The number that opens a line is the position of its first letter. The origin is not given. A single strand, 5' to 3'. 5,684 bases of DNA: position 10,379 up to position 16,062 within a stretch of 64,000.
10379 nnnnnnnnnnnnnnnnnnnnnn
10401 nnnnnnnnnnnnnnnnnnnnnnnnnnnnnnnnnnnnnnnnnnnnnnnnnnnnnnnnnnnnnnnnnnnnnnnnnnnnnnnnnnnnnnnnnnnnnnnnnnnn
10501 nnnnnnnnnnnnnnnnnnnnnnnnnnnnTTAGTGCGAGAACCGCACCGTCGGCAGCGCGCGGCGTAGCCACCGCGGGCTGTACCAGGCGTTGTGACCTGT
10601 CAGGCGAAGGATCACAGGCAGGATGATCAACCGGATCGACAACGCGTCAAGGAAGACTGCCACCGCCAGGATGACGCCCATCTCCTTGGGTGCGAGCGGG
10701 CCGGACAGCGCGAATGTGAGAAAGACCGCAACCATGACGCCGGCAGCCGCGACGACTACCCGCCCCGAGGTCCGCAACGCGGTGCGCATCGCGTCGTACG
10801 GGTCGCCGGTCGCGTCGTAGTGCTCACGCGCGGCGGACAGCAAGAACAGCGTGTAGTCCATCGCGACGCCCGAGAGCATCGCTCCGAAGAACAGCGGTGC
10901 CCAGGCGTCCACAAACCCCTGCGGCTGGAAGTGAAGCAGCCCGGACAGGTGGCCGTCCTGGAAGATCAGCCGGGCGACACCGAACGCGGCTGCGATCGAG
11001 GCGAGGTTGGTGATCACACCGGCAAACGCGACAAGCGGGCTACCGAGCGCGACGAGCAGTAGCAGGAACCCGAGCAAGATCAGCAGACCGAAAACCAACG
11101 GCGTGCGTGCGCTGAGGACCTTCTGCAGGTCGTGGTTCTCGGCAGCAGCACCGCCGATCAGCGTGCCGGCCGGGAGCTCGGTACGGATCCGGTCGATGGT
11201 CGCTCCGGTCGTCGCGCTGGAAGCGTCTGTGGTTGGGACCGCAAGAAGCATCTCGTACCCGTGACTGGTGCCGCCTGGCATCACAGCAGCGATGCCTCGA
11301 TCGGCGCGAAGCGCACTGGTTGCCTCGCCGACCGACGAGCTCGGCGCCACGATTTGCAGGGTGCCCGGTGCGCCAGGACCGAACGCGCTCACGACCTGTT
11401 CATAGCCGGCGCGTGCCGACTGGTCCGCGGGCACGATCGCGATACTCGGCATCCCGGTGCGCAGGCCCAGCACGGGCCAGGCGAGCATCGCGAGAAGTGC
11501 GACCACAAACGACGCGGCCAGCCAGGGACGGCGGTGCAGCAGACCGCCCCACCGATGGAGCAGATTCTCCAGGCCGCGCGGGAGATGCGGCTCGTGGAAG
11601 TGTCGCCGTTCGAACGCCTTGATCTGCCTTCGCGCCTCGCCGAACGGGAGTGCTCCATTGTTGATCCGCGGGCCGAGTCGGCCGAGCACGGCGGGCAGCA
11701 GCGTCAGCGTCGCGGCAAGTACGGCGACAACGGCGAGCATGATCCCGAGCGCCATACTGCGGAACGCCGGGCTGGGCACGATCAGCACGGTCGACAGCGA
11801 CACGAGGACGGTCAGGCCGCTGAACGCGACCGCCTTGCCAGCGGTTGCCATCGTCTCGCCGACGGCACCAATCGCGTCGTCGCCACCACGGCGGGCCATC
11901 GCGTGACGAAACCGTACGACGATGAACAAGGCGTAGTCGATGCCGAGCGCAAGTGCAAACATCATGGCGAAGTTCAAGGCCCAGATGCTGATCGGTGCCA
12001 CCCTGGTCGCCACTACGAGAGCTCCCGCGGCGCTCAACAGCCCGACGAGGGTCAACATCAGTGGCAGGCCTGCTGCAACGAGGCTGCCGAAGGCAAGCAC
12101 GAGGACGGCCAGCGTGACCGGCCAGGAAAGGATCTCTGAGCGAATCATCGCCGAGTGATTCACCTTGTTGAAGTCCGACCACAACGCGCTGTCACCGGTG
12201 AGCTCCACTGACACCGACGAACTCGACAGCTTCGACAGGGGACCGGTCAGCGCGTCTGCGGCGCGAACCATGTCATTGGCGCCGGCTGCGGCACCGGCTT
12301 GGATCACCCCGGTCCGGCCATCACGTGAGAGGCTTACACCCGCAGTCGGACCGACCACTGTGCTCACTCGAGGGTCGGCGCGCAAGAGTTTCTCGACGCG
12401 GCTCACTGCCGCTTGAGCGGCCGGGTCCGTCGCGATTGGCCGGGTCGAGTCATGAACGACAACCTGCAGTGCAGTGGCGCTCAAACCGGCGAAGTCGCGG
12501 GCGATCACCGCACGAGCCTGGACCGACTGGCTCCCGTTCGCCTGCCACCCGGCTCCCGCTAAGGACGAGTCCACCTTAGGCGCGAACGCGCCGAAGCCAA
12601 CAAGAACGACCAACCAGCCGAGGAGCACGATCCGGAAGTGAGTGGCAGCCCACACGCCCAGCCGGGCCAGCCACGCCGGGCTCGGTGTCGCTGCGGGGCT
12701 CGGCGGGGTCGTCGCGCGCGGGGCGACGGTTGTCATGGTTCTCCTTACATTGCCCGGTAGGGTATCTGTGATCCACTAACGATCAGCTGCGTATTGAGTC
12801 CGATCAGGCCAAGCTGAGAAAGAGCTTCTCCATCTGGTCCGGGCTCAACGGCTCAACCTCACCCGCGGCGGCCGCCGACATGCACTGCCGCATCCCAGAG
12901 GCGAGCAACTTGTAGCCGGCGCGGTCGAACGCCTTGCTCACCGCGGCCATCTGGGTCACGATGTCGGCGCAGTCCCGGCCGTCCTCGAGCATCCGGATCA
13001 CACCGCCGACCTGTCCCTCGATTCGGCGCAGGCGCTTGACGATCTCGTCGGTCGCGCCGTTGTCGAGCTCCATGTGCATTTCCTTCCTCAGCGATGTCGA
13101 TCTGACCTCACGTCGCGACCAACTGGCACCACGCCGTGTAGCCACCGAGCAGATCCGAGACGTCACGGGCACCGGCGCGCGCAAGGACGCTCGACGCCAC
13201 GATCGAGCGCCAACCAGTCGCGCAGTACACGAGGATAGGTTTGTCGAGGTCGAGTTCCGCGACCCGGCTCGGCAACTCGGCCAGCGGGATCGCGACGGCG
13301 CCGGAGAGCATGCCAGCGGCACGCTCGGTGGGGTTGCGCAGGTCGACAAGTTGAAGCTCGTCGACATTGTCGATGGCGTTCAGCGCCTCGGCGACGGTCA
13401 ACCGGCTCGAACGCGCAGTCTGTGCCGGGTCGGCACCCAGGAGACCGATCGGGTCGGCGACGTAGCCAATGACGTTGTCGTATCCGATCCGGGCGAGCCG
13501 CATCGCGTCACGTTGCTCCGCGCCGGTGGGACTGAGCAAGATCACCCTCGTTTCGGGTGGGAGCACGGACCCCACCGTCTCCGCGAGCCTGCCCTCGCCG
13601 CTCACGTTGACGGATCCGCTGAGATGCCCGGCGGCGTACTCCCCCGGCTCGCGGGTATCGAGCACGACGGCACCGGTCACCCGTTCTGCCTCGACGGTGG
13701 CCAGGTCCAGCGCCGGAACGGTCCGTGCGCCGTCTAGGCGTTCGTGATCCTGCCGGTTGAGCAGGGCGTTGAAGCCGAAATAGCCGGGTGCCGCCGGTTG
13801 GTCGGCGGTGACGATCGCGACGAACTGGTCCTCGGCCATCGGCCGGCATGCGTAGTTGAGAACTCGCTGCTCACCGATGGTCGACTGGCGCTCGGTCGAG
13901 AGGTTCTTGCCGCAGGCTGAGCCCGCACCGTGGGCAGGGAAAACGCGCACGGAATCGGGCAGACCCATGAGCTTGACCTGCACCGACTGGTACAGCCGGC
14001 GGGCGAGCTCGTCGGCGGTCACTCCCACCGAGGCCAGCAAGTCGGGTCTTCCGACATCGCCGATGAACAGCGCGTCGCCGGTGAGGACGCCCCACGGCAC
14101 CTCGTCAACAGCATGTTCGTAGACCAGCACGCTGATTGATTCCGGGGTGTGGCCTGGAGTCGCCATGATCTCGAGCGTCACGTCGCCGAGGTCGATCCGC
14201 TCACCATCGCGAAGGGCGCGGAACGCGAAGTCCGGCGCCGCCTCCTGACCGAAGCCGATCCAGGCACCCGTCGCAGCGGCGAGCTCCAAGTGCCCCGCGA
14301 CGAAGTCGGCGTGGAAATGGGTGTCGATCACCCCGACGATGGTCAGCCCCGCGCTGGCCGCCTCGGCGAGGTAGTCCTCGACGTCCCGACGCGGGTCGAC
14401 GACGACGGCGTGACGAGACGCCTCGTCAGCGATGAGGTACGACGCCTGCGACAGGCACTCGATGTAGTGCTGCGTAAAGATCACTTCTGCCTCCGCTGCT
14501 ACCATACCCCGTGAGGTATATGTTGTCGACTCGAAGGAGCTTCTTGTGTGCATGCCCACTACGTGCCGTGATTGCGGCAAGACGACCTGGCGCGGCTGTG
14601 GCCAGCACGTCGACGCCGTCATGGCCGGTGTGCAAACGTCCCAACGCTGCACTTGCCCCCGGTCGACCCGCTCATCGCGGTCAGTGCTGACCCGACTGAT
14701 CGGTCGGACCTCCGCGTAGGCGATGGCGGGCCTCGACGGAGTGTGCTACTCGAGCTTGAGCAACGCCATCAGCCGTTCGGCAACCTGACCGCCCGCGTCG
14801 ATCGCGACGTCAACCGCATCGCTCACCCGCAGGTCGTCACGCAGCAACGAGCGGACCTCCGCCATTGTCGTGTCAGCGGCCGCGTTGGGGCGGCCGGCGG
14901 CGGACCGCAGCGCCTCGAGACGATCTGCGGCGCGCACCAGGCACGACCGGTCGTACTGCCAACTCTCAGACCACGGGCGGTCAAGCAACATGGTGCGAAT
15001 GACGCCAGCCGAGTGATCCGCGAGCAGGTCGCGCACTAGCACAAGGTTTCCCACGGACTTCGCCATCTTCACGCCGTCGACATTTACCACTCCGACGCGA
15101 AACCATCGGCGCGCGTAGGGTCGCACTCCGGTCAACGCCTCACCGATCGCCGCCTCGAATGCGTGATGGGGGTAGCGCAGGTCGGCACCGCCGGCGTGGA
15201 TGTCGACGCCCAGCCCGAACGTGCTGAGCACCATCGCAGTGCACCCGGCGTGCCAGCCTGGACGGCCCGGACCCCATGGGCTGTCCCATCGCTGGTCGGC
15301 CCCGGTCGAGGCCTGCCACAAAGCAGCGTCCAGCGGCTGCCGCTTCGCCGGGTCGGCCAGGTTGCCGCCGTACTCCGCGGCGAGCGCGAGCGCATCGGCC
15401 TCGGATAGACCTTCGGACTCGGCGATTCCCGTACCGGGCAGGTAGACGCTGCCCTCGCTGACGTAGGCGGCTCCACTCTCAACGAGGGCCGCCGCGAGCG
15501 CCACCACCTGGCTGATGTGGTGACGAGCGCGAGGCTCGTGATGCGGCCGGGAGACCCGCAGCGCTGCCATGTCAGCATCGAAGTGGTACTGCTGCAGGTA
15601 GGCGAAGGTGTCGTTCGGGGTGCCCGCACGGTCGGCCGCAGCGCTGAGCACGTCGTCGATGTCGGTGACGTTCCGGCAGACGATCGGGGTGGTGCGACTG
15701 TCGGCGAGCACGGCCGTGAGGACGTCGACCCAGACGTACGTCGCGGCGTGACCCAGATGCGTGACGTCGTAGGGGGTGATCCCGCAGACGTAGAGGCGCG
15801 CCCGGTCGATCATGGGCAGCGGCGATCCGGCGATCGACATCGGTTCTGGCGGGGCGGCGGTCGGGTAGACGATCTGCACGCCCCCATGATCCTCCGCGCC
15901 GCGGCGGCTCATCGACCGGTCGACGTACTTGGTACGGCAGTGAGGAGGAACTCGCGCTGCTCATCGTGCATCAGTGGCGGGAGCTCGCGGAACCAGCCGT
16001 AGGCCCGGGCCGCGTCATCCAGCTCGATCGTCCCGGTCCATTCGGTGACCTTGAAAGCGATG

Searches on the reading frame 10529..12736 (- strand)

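Call 83: search_protein_families(library=pfam, proteins=[window:10529-12736:-], max_evalue=0.001)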
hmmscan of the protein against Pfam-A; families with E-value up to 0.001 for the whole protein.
window:10529-12736:- (735 aa): 1 family
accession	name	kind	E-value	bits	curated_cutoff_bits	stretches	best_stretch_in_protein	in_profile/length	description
PF03176.21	MMPL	-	3.8e-63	213.9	20.5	2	66-391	4-317/333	MMPL family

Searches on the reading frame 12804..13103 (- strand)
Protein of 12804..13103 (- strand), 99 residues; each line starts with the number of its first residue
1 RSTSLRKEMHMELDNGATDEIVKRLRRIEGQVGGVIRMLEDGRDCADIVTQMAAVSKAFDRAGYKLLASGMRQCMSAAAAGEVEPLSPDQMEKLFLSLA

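Call 12: search_protein_families(library=ncbifam, proteins=[window:12804-13103:-], max_evalue=0.001)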
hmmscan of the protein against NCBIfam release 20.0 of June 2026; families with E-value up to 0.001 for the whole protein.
window:12804-13103:- (99 aa): 3 families
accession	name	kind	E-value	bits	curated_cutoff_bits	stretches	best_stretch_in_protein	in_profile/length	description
NF052430.1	repress_RicR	exception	6.8e-15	55.5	175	1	18-80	8-70/93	copper-sensing transcriptional repressor RicR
NF008464.0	PRK11352.1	equivalog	3e-08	33.9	133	1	20-76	10-66/91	formaldehyde-responsive transcriptional repressor FrmR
NF011613.0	PRK15039.1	equivalog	0.0001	22.9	138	1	22-59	12-49/90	Ni(II)/Co(II)-binding transcriptional repressor RcnR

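Call 83: search_protein_families(library=pfam, proteins=[window:12804-13103:-], max_evalue=0.001)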
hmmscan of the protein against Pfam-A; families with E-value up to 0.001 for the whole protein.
window:12804-13103:- (99 aa): 1 family
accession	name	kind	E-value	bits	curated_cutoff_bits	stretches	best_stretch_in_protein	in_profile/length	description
PF02583.22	Trns_repr_metal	-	5.7e-24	84.8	22.8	1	19-81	3-65/78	Metal-sensitive transcriptional repressor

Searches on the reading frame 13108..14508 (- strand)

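Call 83: search_protein_families(library=pfam, proteins=[window:13108-14508:-], max_evalue=0.001)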
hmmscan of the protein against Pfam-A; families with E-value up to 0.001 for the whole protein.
window:13108-14508:- (466 aa): 2 families
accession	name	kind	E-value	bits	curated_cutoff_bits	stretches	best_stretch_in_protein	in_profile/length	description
PF00581.25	Rhodanese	-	1.9e-27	96.1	22.2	2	372-462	2-101/102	Rhodanese-like domain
PF00753.33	Lactamase_B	-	1.1e-07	32.5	22.7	1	19-193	4-196/196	Metallo-beta-lactamase superfamily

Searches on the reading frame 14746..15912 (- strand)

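Call 12: search_protein_families(library=ncbifam, proteins=[window:14746-15912:-], max_evalue=0.001)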
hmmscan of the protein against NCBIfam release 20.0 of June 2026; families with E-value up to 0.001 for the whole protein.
window:14746-15912:- (388 aa): 6 families
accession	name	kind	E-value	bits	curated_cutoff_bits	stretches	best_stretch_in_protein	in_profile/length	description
TIGR03447.1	mycothiol_MshC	equivalog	1.1e-80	271.5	485.1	1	36-372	35-379/411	cysteine--1-D-myo-inosityl 2-amino-2-deoxy-alpha-D-glucopyranoside ligase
TIGR00435.1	cysS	equivalog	9.8e-75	252.4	340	1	38-345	22-328/466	cysteine--tRNA ligase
NF011108.0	PRK14536.1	equivalog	3.7e-39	134.9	780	1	37-354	23-352/490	cysteine--tRNA ligase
NF011107.0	PRK14534.1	equivalog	8e-25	87.8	744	1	35-299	19-296/481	cysteine--tRNA ligase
NF008957.0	PRK12300.1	subfamily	3.5e-05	21.9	677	1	248-335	592-680/946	leucine--tRNA ligase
TIGR00395.1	leuS_arch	equivalog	0.0003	18.9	648.5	1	241-357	579-696/938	leucine--tRNA ligase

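Call 83: search_protein_families(library=pfam, proteins=[window:14746-15912:-], max_evalue=0.001)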
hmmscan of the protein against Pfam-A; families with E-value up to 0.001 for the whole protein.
window:14746-15912:- (388 aa): 2 families
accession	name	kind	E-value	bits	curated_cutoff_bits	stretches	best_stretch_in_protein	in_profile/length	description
PF01406.26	tRNA-synt_1e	-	4.5e-73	246.7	27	1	37-328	9-299/301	tRNA synthetases class I (C) catalytic domain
PF00133.28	tRNA-synt_1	-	0.00058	19.2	22.7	1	241-312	334-405/414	tRNA synthetases class I (I, L, M and V)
